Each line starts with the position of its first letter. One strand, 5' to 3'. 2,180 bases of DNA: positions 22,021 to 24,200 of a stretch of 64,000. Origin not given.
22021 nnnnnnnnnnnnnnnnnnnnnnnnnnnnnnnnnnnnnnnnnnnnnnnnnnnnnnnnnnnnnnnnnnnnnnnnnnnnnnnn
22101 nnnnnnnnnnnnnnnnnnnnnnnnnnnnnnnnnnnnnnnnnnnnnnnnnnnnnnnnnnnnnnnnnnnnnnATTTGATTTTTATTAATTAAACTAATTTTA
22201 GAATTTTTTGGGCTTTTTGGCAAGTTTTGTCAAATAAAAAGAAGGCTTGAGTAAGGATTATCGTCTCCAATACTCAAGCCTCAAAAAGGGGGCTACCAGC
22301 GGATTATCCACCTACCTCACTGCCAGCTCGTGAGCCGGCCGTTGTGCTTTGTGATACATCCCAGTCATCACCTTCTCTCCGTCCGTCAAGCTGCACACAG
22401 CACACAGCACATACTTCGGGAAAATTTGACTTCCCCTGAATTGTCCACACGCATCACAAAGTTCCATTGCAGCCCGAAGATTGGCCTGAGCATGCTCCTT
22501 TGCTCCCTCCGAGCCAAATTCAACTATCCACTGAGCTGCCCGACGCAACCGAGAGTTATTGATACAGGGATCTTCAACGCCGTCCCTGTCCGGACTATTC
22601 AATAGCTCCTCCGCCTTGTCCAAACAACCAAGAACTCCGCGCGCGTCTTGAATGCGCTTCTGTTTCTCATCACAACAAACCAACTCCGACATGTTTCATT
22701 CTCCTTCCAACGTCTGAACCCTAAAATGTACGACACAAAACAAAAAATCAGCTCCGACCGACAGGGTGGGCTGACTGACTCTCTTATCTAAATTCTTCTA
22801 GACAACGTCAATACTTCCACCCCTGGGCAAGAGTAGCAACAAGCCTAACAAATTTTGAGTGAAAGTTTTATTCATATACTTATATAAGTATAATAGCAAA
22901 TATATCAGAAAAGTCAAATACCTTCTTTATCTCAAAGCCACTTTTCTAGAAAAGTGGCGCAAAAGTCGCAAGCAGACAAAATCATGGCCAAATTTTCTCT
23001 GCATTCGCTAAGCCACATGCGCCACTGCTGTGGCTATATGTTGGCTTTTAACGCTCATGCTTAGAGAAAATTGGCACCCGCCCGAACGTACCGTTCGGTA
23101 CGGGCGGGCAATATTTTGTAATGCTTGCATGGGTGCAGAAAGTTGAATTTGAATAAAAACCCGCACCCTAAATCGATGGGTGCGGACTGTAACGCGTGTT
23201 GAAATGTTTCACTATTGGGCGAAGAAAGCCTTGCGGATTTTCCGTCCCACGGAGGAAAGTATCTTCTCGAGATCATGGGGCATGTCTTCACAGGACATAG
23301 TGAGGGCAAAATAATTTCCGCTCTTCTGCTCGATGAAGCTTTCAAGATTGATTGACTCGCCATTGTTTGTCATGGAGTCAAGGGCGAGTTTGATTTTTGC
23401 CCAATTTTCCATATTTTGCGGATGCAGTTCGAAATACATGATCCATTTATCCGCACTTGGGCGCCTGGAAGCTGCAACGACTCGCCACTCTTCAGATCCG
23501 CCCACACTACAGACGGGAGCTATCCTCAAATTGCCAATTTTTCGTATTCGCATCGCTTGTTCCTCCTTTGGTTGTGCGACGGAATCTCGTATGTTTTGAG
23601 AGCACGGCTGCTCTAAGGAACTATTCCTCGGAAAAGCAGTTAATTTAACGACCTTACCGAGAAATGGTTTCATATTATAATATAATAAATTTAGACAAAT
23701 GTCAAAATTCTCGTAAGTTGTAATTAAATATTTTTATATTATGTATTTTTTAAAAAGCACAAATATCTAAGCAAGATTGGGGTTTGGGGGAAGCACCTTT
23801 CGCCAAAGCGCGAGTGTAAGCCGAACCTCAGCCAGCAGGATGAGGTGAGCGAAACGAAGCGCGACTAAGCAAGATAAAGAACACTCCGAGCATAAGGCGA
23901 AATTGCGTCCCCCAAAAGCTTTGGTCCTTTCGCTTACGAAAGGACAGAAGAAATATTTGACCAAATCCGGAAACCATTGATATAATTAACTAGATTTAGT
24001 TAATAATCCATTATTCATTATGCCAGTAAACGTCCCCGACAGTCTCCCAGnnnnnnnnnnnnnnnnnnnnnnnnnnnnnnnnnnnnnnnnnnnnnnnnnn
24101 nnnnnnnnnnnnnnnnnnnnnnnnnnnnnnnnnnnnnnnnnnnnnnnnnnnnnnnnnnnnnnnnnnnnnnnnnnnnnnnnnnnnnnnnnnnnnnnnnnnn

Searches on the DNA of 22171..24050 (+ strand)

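Call 9: search_rna_families(source=window, start=23650, end=24050, threshold=evalue, max_evalue=10, show_alignments=3)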
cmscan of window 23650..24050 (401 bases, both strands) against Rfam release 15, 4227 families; matches with E-value up to 10: 2.
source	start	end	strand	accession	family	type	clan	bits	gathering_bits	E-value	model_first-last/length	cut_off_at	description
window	23702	23868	+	RF00064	HgcG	Gene; snRNA; snoRNA; HACA-box;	-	9.2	77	2.6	1-276/276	no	HgcG RNA (Pab40)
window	23653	23699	-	RF02350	psRNA6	Gene; sRNA;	-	7.9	60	7.7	1-333/333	no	Nitrosomonas sRNA psRNA6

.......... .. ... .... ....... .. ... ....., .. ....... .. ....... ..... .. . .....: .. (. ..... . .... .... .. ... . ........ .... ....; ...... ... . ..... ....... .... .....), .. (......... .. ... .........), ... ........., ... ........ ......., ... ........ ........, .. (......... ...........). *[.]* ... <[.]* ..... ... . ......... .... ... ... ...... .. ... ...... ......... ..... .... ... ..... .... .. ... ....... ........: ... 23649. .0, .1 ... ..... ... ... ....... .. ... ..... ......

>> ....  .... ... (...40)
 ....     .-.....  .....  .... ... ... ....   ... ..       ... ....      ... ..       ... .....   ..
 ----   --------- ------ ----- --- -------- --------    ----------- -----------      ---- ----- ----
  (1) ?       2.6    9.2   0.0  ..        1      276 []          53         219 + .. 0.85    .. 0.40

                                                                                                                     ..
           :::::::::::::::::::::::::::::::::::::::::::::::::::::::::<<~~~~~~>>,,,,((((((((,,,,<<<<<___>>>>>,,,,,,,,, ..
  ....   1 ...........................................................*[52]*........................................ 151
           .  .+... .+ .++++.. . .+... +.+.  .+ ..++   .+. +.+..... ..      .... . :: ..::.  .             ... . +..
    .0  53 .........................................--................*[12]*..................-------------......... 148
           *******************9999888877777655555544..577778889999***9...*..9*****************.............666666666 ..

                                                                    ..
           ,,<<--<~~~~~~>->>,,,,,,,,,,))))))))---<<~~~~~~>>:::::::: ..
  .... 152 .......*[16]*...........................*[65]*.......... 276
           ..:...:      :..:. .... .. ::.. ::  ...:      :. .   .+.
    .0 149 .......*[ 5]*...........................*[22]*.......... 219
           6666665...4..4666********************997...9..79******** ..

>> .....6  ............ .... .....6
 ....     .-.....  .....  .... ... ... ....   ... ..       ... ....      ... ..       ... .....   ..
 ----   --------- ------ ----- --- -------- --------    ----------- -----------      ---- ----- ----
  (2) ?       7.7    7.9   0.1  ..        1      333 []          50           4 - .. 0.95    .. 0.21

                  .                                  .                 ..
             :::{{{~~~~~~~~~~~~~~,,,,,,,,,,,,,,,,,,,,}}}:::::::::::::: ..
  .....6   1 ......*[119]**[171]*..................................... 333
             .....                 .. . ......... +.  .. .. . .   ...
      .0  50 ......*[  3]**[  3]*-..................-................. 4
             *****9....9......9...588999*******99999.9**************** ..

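Call 26: search_dna_similar(query=window:23753-23949:+, collection=phages, mode=distant, max_evalue=0.01)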
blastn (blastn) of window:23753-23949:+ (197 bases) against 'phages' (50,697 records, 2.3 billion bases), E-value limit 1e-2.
No match.

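Call 27: search_dna_similar(query=window:23753-23949:+, collection=plasmids, mode=distant, max_evalue=0.01)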
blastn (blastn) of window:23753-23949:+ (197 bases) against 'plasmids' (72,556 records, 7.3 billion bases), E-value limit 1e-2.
No match.

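Call 72: search_rna_families(source=window, start=22171, end=23760, threshold=evalue, max_evalue=1)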
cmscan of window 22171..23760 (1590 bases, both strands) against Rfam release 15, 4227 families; matches with E-value up to 1: 1.
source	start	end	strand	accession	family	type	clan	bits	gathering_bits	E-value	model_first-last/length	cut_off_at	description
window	23614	23674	-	RF03729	mir-2363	Gene; miRNA;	-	21.8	90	0.54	1-72/72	no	mir-2363 microRNA precursor family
